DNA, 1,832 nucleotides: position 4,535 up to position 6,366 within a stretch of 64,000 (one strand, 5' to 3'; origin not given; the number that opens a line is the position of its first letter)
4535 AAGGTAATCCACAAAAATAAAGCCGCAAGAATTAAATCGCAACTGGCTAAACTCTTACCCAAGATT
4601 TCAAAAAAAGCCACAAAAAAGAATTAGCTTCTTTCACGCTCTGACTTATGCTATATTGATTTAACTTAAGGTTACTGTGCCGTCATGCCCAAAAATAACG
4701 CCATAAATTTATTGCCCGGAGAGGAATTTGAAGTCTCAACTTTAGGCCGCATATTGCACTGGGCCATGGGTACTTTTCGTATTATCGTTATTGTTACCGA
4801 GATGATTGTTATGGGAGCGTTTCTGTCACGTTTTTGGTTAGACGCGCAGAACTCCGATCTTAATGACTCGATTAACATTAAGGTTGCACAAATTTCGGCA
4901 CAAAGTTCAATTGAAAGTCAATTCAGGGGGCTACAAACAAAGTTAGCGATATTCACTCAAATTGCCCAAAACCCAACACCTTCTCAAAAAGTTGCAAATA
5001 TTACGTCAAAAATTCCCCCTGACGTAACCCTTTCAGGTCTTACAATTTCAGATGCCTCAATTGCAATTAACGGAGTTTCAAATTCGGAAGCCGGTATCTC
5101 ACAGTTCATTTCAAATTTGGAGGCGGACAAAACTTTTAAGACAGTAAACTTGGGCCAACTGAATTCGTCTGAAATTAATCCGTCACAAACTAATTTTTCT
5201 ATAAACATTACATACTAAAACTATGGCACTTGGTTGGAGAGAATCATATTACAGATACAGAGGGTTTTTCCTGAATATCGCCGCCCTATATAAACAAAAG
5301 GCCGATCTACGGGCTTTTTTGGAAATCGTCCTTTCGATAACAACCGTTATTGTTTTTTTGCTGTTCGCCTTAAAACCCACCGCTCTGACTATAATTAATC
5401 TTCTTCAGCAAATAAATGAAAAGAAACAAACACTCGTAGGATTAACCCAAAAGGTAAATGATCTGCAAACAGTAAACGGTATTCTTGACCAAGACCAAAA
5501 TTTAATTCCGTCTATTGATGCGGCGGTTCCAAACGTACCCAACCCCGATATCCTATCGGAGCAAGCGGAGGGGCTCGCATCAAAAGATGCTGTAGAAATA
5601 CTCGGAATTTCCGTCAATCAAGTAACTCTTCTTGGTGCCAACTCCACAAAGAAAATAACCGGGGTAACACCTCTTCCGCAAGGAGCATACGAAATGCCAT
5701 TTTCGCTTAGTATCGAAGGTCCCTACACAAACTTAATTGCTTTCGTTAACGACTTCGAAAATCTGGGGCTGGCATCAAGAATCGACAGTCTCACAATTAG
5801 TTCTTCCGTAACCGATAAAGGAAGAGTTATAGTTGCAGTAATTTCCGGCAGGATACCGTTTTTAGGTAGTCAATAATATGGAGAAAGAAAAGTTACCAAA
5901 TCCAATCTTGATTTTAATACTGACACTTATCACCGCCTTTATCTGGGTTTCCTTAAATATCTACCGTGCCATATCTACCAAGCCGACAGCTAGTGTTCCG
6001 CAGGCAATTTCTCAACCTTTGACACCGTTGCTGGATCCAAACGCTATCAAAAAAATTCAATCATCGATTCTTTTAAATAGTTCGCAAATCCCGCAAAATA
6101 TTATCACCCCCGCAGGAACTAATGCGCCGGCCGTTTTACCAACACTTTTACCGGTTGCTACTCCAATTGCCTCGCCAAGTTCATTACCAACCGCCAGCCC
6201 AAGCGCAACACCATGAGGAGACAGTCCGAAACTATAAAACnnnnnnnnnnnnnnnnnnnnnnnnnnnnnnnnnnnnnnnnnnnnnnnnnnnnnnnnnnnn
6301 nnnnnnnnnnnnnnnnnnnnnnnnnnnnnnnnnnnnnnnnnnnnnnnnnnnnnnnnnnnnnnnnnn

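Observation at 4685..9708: Pilus-assembly-like genes followed by three anchored surface proteins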

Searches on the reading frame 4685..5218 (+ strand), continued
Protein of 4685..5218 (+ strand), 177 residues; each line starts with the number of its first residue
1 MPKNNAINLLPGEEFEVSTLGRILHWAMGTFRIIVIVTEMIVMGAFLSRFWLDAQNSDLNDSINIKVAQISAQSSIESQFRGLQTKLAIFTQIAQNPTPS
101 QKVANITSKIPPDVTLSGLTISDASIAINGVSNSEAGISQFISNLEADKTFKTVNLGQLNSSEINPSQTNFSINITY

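Call 39: search_solved_structures(query=A1, max_evalue=1, show_alignments=1)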
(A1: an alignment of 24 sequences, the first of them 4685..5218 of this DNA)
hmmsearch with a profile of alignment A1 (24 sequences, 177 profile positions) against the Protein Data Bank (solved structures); distinct sequences matched with E-value up to 1: 3.
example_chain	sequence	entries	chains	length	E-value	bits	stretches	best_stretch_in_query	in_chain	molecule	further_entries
3jc8_Na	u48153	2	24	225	7.6e-06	29.2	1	34-146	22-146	PilN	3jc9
7sq3_A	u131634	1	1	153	0.16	15.1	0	47-81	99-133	Designed trefoil knot protein, variant 1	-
7sq4_A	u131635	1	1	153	0.93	12.6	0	47-82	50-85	Designed trefoil knot protein, variant 2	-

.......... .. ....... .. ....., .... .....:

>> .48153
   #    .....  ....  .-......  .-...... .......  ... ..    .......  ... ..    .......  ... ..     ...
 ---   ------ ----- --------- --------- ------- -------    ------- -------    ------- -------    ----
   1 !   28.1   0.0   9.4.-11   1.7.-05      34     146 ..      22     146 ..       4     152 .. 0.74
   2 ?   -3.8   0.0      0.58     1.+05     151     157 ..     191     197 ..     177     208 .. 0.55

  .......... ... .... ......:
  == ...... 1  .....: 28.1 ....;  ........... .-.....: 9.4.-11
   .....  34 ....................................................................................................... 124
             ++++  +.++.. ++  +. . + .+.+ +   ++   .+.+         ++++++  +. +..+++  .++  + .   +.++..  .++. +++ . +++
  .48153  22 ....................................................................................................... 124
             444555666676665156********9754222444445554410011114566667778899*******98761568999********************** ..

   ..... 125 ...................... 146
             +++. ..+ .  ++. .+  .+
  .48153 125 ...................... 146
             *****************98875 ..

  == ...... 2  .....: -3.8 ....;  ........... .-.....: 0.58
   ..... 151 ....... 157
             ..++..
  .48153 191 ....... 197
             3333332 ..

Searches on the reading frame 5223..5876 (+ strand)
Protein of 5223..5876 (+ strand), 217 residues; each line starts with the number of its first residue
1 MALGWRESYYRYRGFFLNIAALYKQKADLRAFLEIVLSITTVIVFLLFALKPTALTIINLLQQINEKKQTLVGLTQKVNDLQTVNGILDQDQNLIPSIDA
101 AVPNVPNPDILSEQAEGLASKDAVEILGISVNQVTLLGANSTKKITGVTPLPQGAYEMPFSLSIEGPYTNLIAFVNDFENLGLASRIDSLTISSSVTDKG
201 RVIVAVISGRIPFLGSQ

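Call 3: search_protein_families(library=pfam, proteins=[window:5223-5876:+], max_evalue=1)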
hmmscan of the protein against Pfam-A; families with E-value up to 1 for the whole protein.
window:5223-5876:+ (217 aa): 2 families
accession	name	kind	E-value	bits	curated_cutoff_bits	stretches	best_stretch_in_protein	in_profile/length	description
PF04977.20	DivIC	-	0.0028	17.9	28.9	1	40-91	2-53/80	Septum formation initiator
PF04350.18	PilO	-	0.013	16.1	22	1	133-194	61-123/145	Pilus assembly protein, PilO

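Call 4: search_protein_families(library=ncbifam, proteins=[window:5223-5876:+], max_evalue=1)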
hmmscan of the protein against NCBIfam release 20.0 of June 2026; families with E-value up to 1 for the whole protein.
window:5223-5876:+ (217 aa): 0 families

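Call 23: search_solved_structures(query=A2, max_evalue=10, show_alignments=2)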
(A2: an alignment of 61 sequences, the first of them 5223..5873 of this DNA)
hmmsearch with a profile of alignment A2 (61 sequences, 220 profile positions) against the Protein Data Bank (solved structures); distinct sequences matched with E-value up to 10: 12.
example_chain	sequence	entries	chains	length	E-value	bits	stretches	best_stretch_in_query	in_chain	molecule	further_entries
3jc8_Oa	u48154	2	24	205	2e-08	37.2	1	78-206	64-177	PilO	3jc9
5uvr_A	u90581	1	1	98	0.027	17.2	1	158-213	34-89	PilO protein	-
8p4y_A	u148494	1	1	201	0.052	16.3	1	60-122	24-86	Protein origami triangle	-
2rjz_A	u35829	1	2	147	0.055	16.2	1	158-213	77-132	PilO protein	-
3zvk_A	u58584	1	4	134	0.16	14.7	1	105-204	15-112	TOXIN OF TOXIN-ANTITOXIN SYSTEM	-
7xfr_B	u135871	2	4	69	0.2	14.4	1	57-105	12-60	Autophagy-related protein 16-1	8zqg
5udl_A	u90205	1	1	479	0.23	14.2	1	110-167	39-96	Interferon-induced protein with tetratricopeptide repeats 1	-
5udi_A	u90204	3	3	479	0.23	14.2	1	110-167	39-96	Interferon-induced protein with tetratricopeptide repeats 1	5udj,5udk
6c6k_A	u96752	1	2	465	0.23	14.1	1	110-167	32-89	Interferon-induced protein with tetratricopeptide repeats 1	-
5w5h_A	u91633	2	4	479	0.24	14.1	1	110-167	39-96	Interferon-induced protein with tetratricopeptide repeats 1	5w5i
5cws_C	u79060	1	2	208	0.62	12.7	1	68-146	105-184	Nucleoporin NSP1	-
4hou_A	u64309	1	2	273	1.1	11.9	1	110-168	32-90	Interferon-induced protein with tetratricopeptide repeats 1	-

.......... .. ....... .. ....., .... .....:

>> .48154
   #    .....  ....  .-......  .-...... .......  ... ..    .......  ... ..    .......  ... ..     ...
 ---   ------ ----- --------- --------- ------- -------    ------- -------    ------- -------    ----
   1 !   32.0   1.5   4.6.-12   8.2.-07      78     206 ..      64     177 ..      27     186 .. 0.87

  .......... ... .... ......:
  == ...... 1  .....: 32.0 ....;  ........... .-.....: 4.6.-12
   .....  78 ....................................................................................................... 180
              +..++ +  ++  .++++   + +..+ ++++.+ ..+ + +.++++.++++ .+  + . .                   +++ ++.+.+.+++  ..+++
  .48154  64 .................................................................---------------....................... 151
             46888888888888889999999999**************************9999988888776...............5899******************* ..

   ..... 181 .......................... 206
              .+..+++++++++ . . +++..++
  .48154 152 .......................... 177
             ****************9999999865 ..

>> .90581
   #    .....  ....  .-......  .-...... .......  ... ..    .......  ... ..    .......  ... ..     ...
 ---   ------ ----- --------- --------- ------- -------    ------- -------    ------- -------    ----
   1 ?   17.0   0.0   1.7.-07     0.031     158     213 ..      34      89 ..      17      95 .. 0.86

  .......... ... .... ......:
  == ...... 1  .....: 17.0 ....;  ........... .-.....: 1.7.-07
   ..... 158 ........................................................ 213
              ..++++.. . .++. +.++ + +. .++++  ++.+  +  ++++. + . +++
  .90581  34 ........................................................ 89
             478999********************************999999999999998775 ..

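Call 24: search_protein_families(library=pfam, alignment_id=A2, max_evalue=0.1)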
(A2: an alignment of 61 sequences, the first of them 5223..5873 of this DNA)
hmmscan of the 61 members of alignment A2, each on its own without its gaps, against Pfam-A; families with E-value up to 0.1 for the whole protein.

A. member 1, window:5223-5873:+ (217 aa): 2 families
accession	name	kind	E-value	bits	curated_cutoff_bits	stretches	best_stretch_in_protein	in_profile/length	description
PF04977.20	DivIC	-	0.0028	17.9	28.9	1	40-91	2-53/80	Septum formation initiator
PF04350.18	PilO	-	0.013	16.1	22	1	133-194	61-123/145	Pilus assembly protein, PilO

B. families by the number of members that match (of 61 scanned): 53 families (the first 25 are shown)
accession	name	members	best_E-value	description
PF04350.18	PilO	54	1.9e-11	Pilus assembly protein, PilO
PF04977.20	DivIC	41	2.3e-05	Septum formation initiator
PF10741.14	T2SSM_b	31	8.3e-06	Type II secretion system (T2SS), protein M subtype b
PF11083.13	Relaxase_C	4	0.00025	C-terminal helical hairpin domain from relaxase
PF03631.20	Virul_fac_BrkB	4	0.011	Virulence factor BrkB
PF14389.11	Lzipper-MIP1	3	0.00061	Leucine-zipper of ternary complex factor MIP1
PF24615.2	Spectrin_Anc-1_2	3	0.0056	Nuclear anchorage protein 1, spectrin repeat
PF24301.1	FraC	3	0.023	Filament integrity protein FraC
PF02465.23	FliD_N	3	0.049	Flagellar hook-associated protein 2 N-terminus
PF10398.14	DUF2443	2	0.0084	Protein of unknown function (DUF2443)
PF16888.10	YwqH-like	2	0.016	YwqH-like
PF11328.14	DUF3130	2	0.019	Protein of unknown function (DUF3130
PF06103.16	DUF948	2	0.022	Bacterial protein of unknown function (DUF948)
PF04612.17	T2SSM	2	0.027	Type II secretion system (T2SS), protein M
PF20878.2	REST_helical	2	0.028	Helical region in REST corepressor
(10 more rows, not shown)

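Call 68: find_homologous_proteins(query=window:5223-5873:+, max_evalue=0.001)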
Query window:5223-5873:+ (217 aa): 280 proteins with E <= 0.001 among 983 candidates; the best 120 are listed.
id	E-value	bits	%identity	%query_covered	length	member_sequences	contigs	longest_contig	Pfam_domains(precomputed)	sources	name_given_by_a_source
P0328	8.0e-132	455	100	100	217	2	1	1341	-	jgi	jgi:hypothetical protein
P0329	2.3e-113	395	84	100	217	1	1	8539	-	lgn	-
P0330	2.0e-97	343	75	100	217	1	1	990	-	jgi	jgi:hypothetical protein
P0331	1.8e-94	333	72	99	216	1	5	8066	-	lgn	-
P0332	3.3e-94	332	72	100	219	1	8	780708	-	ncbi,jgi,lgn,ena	ncbi:MAG: hypothetical protein ABSC49_01015 [Candidatus Microgenomates bacterium]|jgi:Tfp pilus asse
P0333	4.2e-94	332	71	99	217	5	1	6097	PF04977.21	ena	-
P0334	7.8e-94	331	71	99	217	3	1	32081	PF04977.21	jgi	jgi:cell division protein FtsB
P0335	8.1e-92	324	71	99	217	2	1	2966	PF04977.21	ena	-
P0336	2.5e-89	316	68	100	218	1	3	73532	-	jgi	jgi:hypothetical protein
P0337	5.6e-88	312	68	100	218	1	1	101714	-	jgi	jgi:Tfp pilus assembly protein PilO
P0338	1.3e-87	311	67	99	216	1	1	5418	-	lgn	-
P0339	6.3e-87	308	67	99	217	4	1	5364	PF04350.19,PF04977.21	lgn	-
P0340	8.2e-87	308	68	99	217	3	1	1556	PF04977.21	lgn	-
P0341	1.3e-86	307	68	100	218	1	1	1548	-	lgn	-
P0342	1.5e-86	307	67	100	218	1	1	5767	-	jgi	-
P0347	3.9e-84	299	66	98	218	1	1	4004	PF04350.19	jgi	jgi:Tfp pilus assembly protein PilO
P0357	9.2e-81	288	64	100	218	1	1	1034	PF04350.19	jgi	jgi:Tfp pilus assembly protein PilO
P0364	1.2e-79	285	63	100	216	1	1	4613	PF04350.19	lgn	-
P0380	3.1e-78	280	60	99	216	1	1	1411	PF04350.19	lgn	-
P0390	7.7e-77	276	62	100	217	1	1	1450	PF04350.19,PF04977.21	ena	-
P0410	3.7e-75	270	59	99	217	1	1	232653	PF04350.19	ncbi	-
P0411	6.3e-75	269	59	99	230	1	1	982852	PF04350.19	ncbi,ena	-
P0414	1.0e-74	269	59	99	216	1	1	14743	PF04350.19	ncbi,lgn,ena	-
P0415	1.3e-74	268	56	100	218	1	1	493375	PF04350.19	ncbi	-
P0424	1.7e-73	265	58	99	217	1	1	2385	PF04350.19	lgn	-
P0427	2.4e-73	264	56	99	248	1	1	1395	PF04350.19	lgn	-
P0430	6.3e-73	263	61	100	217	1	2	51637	PF04350.19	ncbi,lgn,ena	-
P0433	1.1e-72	262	59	99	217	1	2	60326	PF04350.19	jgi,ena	jgi:Tfp pilus assembly protein PilO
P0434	1.1e-72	262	56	100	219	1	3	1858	PF04350.19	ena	-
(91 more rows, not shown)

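Call 75: predict_structure(alignment_id=A9)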
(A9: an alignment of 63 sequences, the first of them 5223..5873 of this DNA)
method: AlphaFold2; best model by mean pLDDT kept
length: 217 residues; sequences in the alignment: 63
mean_pLDDT: 79.7   pTM: 0.49
mean pLDDT of the five models: 79.7, 78.8, 77.4, 72.9, 67.8
residues with pLDDT >= 90: 48; 70-90: 112; 50-70: 55; < 50: 2
segments of 3 or more residues with pLDDT < 50: none
pLDDT, mean of each block of 10 residues (from residue 1): 61 67 69 88 90 87 85 82 72 57 79 90 92 72 67 80 93 90 80 87 90 74
secondary structure, 60 per line:
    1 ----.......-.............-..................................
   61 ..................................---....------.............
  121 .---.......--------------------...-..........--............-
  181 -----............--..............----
elements in order: H5-11 H13-25 H27-94 H98-101 H108-121 E125-131 E156-165 H168-179 E186-197 E200-213

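Call 77: fold_search(model_id=the predicted structure, library=pdb)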
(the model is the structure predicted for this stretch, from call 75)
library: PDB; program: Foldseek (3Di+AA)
matches with E <= 10: 1115; with E <= 0.001: 5
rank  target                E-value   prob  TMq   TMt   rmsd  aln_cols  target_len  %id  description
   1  3jc8_Oa               1.5e-06  1.00  0.38  0.44  14.2       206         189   12  Architectural model of the type IVa pilus machine in a piliated state (released 2016-03-16)
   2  2rjz_B                2.6e-04  1.00  0.36  0.57   6.4       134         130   16  Crystal structure of the type 4 fimbrial biogenesis protein PilO from Pseudomonas aeruginosa (released 2007-11-06)
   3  2rjz_A                5.5e-04  1.00  0.35  0.54   6.7       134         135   15  Crystal structure of the type 4 fimbrial biogenesis protein PilO from Pseudomonas aeruginosa (released 2007-11-06)
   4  6lad_A                6.6e-04  1.00  0.34  0.37   5.5       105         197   11  Crystal structure of Amuc_1100 from Akkermansia muciniphila (released 2020-08-05)
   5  6lad_D                8.3e-04  1.00  0.35  0.39   5.0       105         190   11  Crystal structure of Amuc_1100 from Akkermansia muciniphila (released 2020-08-05)
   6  6lad_C                1.2e-03  1.00  0.35  0.38   4.6       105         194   10  Crystal structure of Amuc_1100 from Akkermansia muciniphila (released 2020-08-05)
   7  6laf_A                1.7e-03  1.00  0.35  0.44   5.5       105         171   10  Crystal structure of the core domain of Amuc_1100 from Akkermansia muciniphila (released 2020-08-05)
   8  6kny_A                2.3e-03  1.00  0.35  0.43   3.8       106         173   10  Structure of Amuc_1100 without transmembrane region from Akkermansia muciniphila (released 2020-04-15)
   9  5uvr                  2.6e-03  1.00  0.33  0.66   4.7       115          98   16  The core region of PilO from the type IV pilus system of Pseudomonas aeruginosa (released 2018-02-21)
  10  6lad_B                2.9e-03  1.00  0.33  0.38   5.2       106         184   10  Crystal structure of Amuc_1100 from Akkermansia muciniphila (released 2020-08-05)
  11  6lad_E                4.1e-03  1.00  0.33  0.38   4.0       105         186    8  Crystal structure of Amuc_1100 from Akkermansia muciniphila (released 2020-08-05)
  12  6lad_F                7.5e-03  1.00  0.33  0.39   5.9       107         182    9  Crystal structure of Amuc_1100 from Akkermansia muciniphila (released 2020-08-05)
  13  9m6x_M                9.4e-03  1.00  0.30  0.45   5.9       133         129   10  Cryo-EM structure of bacteriophage NF5 neck (released 2025-12-17)
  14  9m6x_P                2.4e-02  0.98  0.29  0.44   4.9       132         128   11  Cryo-EM structure of bacteriophage NF5 neck (released 2025-12-17)
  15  6kny_B                3.1e-02  1.00  0.31  0.35   6.6       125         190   12  Structure of Amuc_1100 without transmembrane region from Akkermansia muciniphila (released 2020-04-15)
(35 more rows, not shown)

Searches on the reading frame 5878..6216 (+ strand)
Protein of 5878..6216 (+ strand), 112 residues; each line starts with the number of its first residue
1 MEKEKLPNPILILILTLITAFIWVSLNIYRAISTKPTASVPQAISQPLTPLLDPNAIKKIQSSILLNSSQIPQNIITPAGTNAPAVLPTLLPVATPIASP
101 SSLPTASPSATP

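Call 3: search_protein_families(library=pfam, proteins=[window:5878-6216:+], max_evalue=1)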
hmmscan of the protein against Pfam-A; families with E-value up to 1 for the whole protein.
window:5878-6216:+ (112 aa): 2 families
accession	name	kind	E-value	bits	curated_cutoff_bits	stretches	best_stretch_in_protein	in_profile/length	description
PF22282.1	CydS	-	0.12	12.7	25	1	9-24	10-25/31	CydS-like protein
PF23906.1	DUF7248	-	0.18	12.2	27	1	10-34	20-44/58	Family of unknown function (DUF7248)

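Call 4: search_protein_families(library=ncbifam, proteins=[window:5878-6216:+], max_evalue=1)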
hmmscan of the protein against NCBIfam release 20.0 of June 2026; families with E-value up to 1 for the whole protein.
window:5878-6216:+ (112 aa): 0 families
